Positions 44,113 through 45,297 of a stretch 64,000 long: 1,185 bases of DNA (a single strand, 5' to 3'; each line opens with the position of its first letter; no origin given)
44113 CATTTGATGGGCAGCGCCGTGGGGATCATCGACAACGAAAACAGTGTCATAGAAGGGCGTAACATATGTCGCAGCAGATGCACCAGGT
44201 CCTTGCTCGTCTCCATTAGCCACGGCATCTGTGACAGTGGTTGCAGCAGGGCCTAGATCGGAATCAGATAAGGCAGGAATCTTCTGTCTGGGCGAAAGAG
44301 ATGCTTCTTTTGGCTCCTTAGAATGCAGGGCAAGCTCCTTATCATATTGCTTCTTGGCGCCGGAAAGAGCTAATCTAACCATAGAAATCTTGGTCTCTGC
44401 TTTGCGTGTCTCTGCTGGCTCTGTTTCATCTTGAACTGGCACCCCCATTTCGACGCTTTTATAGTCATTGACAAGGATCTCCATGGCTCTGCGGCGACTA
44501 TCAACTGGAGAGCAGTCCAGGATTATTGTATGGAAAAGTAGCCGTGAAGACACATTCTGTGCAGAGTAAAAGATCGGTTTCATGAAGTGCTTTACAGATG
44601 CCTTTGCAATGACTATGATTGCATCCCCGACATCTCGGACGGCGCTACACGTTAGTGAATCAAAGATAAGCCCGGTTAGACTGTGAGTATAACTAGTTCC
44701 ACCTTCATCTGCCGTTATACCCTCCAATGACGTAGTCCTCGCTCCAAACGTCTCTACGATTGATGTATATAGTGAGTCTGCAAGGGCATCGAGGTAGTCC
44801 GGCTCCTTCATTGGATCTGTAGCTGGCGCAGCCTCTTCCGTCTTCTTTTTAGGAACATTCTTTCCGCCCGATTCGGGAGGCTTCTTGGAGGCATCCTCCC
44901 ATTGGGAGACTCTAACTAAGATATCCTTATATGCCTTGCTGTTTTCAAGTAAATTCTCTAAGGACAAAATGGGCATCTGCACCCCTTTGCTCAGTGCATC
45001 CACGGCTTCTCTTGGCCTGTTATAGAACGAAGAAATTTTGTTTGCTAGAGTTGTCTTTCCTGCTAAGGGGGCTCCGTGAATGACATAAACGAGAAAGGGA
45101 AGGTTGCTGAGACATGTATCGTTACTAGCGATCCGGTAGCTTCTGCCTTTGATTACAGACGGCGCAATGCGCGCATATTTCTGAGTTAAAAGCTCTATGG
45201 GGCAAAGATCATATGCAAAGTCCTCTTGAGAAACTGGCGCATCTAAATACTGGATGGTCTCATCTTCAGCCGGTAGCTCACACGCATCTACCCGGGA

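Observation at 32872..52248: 19.4-kb uninterrupted ORF: hydin-like flagellar giant with internal adenylate-kinase-like P-loop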

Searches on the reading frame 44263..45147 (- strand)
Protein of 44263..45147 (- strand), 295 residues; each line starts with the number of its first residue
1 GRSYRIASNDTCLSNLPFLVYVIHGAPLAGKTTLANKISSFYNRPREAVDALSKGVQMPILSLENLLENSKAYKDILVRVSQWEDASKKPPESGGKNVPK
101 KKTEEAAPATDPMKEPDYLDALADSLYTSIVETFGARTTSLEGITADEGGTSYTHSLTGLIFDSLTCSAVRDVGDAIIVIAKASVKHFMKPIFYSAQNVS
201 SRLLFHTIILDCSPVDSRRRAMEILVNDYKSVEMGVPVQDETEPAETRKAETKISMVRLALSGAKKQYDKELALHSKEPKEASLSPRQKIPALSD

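Call 39: predict_structure(alignment_id=A1)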
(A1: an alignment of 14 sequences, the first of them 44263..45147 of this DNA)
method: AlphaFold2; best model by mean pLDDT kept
length: 295 residues; sequences in the alignment: 14
mean_pLDDT: 69.8   pTM: 0.62
mean pLDDT of the five models: 69.8, 69.2, 66.8, 65.1, 63.7
residues with pLDDT >= 90: 39; 70-90: 132; 50-70: 57; < 50: 67
segments of 3 or more residues with pLDDT < 50: 1-15, 97-103, 138-152, 192-194, 196-200, 278-295
pLDDT, mean of each block of 10 residues (from residue 1): 35 57 82 89 64 71 91 89 80 50 58 87 90 64 41 68 89 89 78 46 76 68 78 68 66 77 76 62 44 47
secondary structure, 60 per line:
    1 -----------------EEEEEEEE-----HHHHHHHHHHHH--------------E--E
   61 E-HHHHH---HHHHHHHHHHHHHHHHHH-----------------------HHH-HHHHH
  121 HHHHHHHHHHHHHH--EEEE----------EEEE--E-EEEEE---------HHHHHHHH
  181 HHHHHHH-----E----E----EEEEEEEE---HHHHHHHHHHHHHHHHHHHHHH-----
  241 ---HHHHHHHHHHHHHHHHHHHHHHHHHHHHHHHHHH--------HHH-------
elements in order: E18-25 H31-42 H63-67 H71-88 H116-134 E137-140 E151-154 E159-163 H173-187 E203-210 H214-235 H244-277

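Call 41: fold_search(model_id=the predicted structure, library=pdb)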
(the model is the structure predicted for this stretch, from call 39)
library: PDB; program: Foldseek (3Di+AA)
matches with E <= 10: 505; with E <= 0.001: 0
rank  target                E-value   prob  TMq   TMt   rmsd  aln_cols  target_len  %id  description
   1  9ijj_4I               4.2e-02  0.89  0.32  0.04  14.7       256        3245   16  In situ structure of the central apparatus in mouse sperm axoneme. (released 2025-06-04)
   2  1ly1                  4.2e-02  0.84  0.25  0.43  13.4       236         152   10  Structure and Mechanism of T4 Polynucleotide Kinase (released 2002-07-17)
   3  5ajz                  5.3e-02  0.80  0.26  0.19  12.9       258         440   12  Human PFKFB3 in complex with an indole inhibitor 5 (released 2015-04-22)
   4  2ia5_J                5.7e-02  0.75  0.24  0.24  17.6       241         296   10  T4 polynucleotide kinase/phosphatase with bound sulfate and magnesium. (released 2007-06-05)
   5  5ak0                  6.4e-02  0.80  0.25  0.18  13.1       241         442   14  Human PFKFB3 in complex with an indole inhibitor 6 (released 2015-04-22)
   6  7mu0_A                6.4e-02  0.18  0.18  0.11  24.7       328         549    9  MtbEttA in the ADP bound state (released 2022-02-02)
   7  1rrc_A                6.8e-02  0.72  0.25  0.25  16.1       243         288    9  T4 POLYNUCLEOTIDE KINASE BOUND TO 5'-GTC-3' SSDNA (released 2004-02-17)
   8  3qpu                  7.2e-02  0.66  0.23  0.16  15.7       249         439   12  PFKFB3 in complex with PPi (released 2012-02-08)
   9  6hvi                  8.6e-02  0.75  0.27  0.19  13.1       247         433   13  Human PFKFB3 in complex with a N-Aryl 6-Aminoquinoxaline inhibitor 2 (released 2018-11-14)
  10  2ia5_B                8.6e-02  0.69  0.25  0.24  15.7       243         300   10  T4 polynucleotide kinase/phosphatase with bound sulfate and magnesium. (released 2007-06-05)
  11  9fqr_Xf               8.6e-02  0.60  0.25  0.07  13.8       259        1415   13  96-nm repeat of axonemal doublet microtubules from bovine sperm (released 2025-03-26)
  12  6ze1_A                1.0e-01  0.21  0.19  0.24  15.0       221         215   12  human NBD1 of CFTR in complex with nanobody G11a (released 2021-06-30)
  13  3pja_J                1.0e-01  0.20  0.18  0.23  18.9       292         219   12  Crystal structure of human C3PO complex (released 2011-05-11)
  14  3pja_L                1.2e-01  0.15  0.17  0.21  19.3       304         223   13  Crystal structure of human C3PO complex (released 2011-05-11)
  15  6gjq_C                1.4e-01  0.10  0.11  0.16  15.5       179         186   13  human NBD1 of CFTR in complex with nanobody T27 (released 2019-06-19)
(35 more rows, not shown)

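Call 49: search_solved_structures(query=A1, max_evalue=10, show_alignments=2)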
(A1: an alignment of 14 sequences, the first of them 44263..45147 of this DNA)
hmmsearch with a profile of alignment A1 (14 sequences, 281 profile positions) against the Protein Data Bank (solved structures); distinct sequences matched with E-value up to 10: 412 (the best 60 are shown).
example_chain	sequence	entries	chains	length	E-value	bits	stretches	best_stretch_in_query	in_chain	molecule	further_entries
9ijj_4G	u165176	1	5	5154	8.7e-22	81.1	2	113-274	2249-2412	Hydrocephalus-inducing protein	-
9d2f_A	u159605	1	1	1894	2.5e-15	59.9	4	21-55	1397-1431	Adenylate kinase 9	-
9fqr_Xf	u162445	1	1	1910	8.2e-15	58.3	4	20-56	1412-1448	Cilia- and flagella-associated protein 276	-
9fqr_G8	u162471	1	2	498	1.3e-10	44.4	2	21-55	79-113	Adenylate kinase 8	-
8bqf_A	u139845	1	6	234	1e-08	38.2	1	10-72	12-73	Adenylate kinase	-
4tyq_A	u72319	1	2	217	1.2e-08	38.1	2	20-71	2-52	Adenylate kinase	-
4qbg_B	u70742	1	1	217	1.4e-08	37.8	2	20-71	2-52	Adenylate kinase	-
4typ_C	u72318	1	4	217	1.7e-08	37.5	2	20-71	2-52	Adenylate kinase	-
4x8h_A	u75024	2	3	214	1.9e-08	37.4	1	21-137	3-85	Adenylate kinase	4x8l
3dkv_A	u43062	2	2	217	1.9e-08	37.4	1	20-71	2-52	Adenylate kinase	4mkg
8pvw_A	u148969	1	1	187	2.1e-08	37.2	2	21-72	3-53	Adenylate kinase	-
4np6_A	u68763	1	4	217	2.5e-08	37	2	20-70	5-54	Adenylate kinase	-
8q2b_A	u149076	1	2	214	2.5e-08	37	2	21-72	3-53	Adenylate kinase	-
5g3y_A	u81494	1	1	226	2.6e-08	36.9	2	20-72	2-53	ADENYLATE KINSE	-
9r6u_A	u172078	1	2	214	2.6e-08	36.9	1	21-72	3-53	Adenylate kinase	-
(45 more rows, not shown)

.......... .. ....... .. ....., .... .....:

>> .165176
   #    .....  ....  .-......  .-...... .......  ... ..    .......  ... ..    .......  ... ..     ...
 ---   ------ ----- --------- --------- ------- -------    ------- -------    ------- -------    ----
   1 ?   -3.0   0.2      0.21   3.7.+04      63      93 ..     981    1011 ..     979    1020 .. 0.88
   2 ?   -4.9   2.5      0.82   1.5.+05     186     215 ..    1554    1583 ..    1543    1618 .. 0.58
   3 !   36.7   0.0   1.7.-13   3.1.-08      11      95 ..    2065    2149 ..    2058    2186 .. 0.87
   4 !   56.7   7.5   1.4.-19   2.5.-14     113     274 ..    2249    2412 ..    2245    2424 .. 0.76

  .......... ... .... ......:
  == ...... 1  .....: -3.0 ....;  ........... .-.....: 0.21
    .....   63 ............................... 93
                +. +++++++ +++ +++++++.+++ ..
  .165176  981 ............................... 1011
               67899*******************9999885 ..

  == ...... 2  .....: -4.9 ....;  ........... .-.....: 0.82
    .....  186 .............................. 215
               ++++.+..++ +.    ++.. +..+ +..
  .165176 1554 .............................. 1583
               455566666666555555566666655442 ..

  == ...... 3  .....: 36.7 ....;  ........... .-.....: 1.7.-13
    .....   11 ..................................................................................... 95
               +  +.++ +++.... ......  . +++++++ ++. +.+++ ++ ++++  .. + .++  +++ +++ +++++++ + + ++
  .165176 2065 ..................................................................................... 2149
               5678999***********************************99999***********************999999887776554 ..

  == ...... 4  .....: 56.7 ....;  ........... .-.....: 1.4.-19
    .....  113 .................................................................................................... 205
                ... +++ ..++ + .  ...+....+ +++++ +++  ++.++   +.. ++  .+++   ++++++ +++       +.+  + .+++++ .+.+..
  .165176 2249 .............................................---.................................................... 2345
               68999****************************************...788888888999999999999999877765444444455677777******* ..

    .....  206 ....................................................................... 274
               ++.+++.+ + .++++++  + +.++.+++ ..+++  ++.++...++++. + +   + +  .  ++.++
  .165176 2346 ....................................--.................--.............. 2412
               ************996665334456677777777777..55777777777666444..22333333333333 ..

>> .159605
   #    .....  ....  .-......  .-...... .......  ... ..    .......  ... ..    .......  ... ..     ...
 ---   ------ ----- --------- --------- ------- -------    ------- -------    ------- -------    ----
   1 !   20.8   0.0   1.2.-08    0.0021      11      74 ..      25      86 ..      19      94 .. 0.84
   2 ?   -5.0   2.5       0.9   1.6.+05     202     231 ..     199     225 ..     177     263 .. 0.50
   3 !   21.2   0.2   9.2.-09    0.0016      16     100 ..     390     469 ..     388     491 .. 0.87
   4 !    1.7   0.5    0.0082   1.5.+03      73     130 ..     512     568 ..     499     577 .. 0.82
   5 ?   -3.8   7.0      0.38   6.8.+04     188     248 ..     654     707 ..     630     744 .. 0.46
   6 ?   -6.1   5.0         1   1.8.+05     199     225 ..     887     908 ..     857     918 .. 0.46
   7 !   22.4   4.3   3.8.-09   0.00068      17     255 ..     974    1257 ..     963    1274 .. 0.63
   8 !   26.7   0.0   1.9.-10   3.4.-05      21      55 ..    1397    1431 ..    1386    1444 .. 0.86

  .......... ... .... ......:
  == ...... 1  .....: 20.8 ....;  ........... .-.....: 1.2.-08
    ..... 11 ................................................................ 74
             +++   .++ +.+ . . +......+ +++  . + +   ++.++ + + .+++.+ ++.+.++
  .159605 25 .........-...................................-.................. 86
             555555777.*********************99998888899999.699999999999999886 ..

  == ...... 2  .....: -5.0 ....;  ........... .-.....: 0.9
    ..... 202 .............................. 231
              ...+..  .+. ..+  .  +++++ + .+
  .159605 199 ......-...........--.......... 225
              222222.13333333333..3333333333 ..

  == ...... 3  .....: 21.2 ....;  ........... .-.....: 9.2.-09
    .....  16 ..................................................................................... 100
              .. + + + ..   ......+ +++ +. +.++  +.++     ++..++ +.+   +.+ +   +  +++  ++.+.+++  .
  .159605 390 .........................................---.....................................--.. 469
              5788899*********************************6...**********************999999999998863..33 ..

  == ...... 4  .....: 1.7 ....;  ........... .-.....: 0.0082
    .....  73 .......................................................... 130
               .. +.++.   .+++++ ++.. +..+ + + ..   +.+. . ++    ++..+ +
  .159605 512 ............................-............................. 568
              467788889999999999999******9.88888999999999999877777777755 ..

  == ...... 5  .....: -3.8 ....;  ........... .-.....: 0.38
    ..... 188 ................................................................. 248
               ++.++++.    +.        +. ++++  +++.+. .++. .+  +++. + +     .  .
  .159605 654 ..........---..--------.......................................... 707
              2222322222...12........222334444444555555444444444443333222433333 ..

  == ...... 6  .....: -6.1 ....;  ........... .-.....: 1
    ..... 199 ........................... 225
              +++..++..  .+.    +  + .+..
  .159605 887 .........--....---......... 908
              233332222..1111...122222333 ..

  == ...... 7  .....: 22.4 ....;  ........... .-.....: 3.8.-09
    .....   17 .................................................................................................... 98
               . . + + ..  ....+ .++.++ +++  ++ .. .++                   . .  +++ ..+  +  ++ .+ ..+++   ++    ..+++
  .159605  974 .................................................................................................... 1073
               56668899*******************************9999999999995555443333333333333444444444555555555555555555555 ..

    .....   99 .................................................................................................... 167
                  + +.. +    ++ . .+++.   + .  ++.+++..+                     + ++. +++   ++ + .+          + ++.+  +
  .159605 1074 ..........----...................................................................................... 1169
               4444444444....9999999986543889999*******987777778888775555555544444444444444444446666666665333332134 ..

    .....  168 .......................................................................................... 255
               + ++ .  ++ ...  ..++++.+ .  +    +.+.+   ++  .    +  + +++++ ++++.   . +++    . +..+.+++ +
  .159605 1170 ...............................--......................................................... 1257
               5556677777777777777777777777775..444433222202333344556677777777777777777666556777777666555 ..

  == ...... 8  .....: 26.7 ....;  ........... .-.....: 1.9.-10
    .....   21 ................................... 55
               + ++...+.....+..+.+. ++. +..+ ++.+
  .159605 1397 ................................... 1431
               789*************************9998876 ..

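Call 51: search_solved_structures(query=A2, max_evalue=1, show_alignments=2)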
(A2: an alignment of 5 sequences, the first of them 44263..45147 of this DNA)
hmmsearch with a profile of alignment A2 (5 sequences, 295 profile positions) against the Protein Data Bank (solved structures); distinct sequences matched with E-value up to 1: 3.
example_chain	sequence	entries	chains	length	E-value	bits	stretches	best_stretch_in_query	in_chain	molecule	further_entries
9fqr_Xf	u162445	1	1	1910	0.00084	22.4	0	23-45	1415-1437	Cilia- and flagella-associated protein 276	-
9d2f_A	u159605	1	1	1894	0.0027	20.8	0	20-45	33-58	Adenylate kinase 9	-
7akz_A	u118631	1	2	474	0.14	15.1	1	32-138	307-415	Outer membrane protein OprM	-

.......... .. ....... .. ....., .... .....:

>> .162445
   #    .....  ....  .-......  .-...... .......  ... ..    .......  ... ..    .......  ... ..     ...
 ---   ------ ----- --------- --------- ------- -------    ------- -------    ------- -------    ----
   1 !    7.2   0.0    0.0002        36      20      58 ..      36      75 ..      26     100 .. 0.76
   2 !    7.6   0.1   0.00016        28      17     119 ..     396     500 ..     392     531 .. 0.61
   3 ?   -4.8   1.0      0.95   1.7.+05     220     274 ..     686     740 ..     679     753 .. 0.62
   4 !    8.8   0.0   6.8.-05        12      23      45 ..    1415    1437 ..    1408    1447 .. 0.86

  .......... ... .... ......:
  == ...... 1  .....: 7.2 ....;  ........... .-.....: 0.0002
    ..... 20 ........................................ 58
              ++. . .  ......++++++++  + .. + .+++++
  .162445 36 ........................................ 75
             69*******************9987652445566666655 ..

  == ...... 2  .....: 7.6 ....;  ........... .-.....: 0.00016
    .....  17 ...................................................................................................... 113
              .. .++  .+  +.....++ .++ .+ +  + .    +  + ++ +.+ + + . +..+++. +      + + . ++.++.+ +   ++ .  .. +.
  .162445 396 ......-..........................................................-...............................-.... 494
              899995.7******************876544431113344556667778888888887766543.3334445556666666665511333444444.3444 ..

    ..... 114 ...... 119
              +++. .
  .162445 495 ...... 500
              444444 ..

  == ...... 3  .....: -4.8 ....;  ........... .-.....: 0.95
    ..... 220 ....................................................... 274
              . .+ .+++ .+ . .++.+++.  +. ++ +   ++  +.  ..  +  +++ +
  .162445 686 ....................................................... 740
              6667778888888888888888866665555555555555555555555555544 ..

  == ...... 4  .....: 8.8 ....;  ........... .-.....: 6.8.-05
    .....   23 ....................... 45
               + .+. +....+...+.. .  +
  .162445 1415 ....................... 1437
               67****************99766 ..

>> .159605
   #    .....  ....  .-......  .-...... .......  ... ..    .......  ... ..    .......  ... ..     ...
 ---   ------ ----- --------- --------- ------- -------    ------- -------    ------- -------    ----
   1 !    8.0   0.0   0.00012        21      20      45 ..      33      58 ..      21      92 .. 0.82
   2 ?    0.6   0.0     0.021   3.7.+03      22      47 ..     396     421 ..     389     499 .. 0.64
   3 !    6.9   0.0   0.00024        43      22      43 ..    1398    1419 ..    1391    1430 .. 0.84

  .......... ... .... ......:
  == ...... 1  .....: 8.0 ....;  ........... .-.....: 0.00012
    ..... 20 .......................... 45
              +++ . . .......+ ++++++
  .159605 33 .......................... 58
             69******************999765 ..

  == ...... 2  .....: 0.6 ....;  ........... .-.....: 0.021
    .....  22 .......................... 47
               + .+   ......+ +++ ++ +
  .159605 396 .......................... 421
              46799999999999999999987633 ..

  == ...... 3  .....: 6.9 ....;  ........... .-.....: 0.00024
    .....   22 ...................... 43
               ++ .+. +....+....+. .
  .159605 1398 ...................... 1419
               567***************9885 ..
